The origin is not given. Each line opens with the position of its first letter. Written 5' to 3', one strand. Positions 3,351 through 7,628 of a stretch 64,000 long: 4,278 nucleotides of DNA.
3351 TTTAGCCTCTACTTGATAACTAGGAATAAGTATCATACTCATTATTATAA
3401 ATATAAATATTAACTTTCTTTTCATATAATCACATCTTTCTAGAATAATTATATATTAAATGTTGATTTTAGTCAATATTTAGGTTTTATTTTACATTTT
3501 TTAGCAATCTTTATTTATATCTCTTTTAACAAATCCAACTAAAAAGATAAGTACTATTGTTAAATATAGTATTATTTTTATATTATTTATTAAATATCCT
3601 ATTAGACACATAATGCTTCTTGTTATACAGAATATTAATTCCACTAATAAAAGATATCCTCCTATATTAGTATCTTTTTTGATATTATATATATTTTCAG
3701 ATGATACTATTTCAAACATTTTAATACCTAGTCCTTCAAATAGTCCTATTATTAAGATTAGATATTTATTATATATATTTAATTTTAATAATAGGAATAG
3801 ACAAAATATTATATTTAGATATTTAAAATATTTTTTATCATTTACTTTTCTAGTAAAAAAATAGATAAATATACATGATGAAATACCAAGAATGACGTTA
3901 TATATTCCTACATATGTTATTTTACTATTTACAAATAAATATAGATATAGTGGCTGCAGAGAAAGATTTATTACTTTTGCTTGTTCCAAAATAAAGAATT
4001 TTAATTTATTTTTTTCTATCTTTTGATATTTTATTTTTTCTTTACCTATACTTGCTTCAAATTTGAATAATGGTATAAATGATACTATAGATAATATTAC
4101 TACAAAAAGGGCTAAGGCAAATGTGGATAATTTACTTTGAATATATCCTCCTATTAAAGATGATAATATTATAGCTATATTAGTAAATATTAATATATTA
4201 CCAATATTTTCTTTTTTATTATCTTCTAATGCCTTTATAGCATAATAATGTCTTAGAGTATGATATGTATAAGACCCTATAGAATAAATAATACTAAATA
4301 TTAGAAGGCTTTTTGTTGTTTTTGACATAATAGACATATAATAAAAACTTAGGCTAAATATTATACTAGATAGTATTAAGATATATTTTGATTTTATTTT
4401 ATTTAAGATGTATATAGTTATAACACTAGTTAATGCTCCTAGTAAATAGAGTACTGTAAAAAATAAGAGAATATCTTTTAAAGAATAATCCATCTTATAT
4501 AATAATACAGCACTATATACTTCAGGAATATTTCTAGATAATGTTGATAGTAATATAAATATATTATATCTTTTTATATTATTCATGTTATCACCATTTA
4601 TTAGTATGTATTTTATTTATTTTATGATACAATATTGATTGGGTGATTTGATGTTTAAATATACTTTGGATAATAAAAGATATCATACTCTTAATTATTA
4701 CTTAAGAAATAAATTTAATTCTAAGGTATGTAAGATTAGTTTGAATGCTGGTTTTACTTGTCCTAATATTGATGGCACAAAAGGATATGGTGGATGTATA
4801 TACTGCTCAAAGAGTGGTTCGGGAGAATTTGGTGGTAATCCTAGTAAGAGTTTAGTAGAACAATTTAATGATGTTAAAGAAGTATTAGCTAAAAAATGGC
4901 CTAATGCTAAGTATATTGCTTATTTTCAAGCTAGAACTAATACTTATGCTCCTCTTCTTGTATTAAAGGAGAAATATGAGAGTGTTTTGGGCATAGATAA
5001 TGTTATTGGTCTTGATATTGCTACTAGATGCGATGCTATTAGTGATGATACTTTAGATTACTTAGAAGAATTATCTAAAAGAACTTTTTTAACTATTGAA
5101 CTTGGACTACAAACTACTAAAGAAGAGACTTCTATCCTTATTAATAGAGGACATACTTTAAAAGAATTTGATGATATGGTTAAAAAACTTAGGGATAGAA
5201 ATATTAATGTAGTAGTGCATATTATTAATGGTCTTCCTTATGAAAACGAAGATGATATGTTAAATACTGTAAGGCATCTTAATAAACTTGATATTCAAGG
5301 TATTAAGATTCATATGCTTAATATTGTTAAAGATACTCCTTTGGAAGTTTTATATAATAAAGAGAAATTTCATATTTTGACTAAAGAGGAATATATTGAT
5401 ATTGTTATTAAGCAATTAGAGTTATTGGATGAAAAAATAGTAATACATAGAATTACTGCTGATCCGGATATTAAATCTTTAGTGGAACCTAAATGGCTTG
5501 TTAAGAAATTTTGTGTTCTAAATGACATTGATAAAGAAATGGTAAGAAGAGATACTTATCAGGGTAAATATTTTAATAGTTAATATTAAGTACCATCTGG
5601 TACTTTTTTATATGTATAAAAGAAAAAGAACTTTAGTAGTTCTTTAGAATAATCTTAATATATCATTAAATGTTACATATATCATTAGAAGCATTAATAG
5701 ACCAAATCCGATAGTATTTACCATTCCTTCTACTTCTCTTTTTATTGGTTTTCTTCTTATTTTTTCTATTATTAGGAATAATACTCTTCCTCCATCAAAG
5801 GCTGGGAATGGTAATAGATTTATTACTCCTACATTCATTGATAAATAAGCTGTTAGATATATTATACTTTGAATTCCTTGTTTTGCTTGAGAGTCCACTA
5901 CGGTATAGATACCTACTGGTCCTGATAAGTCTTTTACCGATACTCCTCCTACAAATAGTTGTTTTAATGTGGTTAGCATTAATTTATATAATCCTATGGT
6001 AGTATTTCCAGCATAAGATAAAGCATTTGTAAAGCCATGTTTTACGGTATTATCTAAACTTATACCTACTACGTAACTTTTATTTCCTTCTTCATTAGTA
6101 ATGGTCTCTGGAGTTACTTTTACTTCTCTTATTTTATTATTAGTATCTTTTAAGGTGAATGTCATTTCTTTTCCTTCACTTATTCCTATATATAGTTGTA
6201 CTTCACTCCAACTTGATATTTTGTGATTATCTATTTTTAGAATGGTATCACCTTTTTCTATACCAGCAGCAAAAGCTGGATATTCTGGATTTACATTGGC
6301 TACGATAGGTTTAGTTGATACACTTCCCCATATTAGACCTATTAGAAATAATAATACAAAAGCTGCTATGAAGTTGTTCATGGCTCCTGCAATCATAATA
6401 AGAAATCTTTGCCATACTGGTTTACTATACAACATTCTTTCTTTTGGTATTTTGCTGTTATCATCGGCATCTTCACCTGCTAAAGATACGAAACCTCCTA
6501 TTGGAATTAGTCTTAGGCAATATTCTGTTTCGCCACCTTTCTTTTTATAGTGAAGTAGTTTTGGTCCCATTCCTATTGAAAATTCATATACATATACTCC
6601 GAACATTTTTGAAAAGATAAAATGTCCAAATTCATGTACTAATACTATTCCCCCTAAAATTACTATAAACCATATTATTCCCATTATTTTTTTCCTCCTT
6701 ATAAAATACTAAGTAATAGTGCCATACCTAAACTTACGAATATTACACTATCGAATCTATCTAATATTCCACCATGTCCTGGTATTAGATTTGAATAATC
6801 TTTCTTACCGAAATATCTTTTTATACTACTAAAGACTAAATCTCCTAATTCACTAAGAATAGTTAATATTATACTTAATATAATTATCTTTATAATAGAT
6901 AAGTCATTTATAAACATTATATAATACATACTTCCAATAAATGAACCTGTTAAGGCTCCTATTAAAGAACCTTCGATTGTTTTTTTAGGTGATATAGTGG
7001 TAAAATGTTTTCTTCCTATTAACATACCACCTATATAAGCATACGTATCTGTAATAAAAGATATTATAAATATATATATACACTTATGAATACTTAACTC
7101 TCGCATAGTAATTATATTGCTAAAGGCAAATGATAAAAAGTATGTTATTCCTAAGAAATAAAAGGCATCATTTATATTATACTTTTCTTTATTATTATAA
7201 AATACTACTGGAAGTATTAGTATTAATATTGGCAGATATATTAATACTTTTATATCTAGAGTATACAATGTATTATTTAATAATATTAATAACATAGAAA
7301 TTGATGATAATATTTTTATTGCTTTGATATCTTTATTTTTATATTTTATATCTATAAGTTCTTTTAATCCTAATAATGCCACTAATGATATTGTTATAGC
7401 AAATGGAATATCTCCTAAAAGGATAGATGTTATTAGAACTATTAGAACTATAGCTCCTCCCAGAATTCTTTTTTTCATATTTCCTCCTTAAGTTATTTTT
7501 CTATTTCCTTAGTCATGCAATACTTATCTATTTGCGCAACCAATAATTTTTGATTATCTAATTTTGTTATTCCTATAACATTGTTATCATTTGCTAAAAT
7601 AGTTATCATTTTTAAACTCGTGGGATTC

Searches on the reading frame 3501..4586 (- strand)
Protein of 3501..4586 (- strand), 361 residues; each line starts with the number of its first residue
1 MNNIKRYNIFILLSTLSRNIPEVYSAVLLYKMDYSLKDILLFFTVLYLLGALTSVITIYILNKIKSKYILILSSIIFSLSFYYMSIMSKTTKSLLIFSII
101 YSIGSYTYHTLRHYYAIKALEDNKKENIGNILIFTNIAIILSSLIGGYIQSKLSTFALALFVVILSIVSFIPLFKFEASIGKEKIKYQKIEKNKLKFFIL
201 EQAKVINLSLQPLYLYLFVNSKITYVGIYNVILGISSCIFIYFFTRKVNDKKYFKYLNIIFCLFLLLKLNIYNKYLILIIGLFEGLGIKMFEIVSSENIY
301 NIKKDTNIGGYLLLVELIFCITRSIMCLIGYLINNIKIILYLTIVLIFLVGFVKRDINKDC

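Call 61: search_protein_families(library=pfam, proteins=[window:3501-4586:-], max_evalue=0.00001)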
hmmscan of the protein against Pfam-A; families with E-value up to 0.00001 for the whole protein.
window:3501-4586:- (361 aa): 1 family
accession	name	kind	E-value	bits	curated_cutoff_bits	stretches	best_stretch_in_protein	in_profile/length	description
PF07690.21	MFS_1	-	1.5e-11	44.3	33.4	1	13-348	7-279/347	Major Facilitator Superfamily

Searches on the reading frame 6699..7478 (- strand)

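Call 61: search_protein_families(library=pfam, proteins=[window:6699-7478:-], max_evalue=0.00001)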
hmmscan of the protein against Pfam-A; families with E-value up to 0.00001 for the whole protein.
window:6699-7478:- (259 aa): 1 family
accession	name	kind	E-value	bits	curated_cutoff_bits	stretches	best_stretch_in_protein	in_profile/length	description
PF01148.25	CTP_transf_1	-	6.2e-49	167.7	24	1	2-258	1-263/264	Cytidylyltransferase family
